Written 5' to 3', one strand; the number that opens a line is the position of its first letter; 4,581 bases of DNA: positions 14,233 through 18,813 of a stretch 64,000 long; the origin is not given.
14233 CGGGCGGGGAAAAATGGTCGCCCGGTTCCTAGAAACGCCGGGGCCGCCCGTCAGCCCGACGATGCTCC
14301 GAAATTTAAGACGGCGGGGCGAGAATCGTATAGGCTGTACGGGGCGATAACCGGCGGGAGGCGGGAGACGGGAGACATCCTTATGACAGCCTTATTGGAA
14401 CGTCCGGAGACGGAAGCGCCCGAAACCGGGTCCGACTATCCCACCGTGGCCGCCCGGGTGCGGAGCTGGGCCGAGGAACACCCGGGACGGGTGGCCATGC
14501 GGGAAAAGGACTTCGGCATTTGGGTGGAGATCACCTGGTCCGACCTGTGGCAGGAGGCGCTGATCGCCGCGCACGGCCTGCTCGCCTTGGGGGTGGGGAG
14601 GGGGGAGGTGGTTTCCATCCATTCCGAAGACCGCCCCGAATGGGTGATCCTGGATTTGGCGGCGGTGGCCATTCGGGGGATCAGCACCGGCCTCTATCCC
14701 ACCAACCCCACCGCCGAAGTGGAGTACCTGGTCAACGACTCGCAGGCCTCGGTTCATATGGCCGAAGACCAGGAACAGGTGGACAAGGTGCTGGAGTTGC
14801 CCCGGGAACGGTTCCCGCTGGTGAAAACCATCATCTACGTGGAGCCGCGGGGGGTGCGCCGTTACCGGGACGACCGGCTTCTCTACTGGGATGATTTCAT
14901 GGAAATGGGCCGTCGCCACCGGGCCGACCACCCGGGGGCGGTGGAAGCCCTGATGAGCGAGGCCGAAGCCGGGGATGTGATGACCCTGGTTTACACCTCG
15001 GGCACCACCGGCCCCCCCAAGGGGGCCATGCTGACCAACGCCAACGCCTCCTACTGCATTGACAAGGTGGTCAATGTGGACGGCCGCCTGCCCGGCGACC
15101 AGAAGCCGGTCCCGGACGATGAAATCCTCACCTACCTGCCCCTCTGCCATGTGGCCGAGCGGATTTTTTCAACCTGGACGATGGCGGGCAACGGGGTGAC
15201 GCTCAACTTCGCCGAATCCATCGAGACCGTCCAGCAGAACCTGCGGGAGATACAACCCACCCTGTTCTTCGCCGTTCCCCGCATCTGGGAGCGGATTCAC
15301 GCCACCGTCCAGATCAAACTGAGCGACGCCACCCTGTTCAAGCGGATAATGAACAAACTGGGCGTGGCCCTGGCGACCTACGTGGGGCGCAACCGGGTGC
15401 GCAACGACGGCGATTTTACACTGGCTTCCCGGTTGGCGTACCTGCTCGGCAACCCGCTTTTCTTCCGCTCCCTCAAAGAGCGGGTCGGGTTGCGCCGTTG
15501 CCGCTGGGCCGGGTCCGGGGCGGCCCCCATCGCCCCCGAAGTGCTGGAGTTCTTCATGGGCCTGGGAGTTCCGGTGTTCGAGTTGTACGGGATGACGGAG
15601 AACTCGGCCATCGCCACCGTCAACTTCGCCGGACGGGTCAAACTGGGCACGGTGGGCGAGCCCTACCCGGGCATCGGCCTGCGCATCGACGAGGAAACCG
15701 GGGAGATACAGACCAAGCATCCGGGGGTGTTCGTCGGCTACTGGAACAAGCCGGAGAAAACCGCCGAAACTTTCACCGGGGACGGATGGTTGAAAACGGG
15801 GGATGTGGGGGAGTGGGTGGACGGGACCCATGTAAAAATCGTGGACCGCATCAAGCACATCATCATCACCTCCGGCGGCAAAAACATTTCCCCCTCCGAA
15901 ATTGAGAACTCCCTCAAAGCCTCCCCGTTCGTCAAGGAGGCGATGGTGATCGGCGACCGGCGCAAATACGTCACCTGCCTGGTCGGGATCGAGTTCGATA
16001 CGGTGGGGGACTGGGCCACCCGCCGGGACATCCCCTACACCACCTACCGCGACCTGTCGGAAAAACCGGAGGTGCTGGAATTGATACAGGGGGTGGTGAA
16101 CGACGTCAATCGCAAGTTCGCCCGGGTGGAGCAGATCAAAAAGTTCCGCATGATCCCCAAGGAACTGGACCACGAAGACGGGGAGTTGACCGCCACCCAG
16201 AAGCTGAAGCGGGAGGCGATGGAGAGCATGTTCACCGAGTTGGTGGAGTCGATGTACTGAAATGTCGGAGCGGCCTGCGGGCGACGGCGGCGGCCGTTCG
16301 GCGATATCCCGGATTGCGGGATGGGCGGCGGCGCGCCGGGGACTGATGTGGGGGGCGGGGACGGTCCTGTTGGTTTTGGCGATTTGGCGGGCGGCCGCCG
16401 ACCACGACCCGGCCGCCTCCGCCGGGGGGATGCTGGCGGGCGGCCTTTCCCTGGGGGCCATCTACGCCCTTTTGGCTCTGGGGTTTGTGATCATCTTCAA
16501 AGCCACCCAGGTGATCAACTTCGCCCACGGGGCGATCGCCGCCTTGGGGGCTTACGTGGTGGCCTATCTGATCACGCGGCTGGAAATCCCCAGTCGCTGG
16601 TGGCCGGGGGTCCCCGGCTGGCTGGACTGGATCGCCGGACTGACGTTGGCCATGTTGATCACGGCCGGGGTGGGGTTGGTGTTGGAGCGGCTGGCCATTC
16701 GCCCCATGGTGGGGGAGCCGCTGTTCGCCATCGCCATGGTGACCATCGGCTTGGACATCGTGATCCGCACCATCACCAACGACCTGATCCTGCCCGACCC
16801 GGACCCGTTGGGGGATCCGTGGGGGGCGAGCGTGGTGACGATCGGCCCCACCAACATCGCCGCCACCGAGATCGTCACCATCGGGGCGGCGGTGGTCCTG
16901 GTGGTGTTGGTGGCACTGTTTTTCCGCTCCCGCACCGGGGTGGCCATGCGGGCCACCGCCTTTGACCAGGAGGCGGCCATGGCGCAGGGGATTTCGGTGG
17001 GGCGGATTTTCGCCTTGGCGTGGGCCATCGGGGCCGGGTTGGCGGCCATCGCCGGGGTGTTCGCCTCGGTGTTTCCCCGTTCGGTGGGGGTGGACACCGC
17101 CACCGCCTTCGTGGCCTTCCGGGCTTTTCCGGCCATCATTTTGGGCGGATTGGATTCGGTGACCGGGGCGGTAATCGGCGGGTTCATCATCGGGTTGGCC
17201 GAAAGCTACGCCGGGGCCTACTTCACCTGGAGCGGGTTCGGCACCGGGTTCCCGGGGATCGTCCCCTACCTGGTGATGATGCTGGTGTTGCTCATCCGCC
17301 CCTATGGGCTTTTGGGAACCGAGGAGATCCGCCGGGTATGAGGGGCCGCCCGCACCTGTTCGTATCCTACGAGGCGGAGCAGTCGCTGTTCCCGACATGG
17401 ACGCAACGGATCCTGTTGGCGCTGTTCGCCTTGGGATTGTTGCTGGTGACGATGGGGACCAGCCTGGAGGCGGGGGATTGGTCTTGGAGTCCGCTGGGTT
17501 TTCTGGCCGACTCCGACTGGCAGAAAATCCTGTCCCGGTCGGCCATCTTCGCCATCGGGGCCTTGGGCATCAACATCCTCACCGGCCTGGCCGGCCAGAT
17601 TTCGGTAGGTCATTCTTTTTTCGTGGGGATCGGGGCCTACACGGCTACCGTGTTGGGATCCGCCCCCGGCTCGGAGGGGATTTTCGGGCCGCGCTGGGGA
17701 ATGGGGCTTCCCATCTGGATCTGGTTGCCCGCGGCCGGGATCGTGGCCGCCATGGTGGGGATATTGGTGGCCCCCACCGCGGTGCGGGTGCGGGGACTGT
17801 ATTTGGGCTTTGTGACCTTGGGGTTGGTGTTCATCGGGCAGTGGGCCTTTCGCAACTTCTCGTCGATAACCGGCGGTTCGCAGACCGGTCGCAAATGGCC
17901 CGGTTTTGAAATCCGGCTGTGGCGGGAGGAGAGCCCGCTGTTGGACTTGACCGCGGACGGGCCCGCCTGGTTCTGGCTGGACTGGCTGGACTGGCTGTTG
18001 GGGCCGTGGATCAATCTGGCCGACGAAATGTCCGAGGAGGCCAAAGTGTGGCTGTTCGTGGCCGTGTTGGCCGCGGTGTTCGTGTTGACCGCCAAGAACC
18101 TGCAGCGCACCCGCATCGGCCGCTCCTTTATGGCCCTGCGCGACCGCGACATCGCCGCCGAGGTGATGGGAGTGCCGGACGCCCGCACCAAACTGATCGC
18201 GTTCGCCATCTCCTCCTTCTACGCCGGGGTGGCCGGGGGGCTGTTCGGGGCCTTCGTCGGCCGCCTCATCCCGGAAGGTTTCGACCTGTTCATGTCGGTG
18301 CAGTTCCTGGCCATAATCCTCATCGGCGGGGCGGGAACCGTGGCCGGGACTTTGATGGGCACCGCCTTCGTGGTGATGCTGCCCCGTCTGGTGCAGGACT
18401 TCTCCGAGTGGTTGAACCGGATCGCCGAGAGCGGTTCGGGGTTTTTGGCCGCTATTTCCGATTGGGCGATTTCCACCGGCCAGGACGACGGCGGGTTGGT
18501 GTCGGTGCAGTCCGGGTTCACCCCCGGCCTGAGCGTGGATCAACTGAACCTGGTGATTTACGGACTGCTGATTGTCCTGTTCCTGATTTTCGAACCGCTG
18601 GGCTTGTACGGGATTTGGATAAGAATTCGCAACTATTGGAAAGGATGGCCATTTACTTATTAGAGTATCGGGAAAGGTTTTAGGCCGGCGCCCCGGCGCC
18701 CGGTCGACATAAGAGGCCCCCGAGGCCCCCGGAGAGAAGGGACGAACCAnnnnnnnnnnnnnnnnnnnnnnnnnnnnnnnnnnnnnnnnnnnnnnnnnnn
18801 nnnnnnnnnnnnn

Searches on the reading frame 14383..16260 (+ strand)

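Call 47: search_protein_families(library=pfam, proteins=[window:14383-16260:+], max_evalue=0.001)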
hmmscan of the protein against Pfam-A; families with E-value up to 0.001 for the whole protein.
window:14383-16260:+ (625 aa): 2 families
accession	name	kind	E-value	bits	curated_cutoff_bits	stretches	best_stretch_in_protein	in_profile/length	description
PF00501.34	AMP-binding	-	3.6e-67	227.3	29.9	1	27-454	2-384/384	AMP-binding enzyme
PF23562.2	AMP-binding_C_3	-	8.6e-13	49.2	20.8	1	493-625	3-120/124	AMP-binding enzyme C-terminal domain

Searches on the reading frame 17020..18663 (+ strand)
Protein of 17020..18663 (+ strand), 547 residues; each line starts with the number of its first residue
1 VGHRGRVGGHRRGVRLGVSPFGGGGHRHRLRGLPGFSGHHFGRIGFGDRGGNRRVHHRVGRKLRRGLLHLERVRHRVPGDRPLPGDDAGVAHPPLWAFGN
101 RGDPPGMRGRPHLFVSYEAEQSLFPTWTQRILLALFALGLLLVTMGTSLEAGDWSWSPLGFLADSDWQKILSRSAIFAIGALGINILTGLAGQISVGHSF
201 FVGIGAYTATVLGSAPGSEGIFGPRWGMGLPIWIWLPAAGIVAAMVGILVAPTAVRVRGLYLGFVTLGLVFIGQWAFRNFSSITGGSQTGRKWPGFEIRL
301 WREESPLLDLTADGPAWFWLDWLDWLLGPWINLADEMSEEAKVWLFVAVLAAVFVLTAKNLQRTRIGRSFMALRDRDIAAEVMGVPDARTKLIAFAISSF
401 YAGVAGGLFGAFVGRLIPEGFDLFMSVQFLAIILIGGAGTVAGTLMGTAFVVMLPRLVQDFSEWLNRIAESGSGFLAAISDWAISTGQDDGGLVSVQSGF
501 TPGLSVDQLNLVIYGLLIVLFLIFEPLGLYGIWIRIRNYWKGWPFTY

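Call 47: search_protein_families(library=pfam, proteins=[window:17020-18663:+], max_evalue=0.001)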
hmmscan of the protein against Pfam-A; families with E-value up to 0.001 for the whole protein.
window:17020-18663:+ (547 aa): 1 family
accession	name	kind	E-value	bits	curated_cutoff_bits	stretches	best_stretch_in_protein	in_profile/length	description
PF02653.21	BPD_transp_2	-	2.5e-34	119.1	26.8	1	170-464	5-252/269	Branched-chain amino acid transport system / permease component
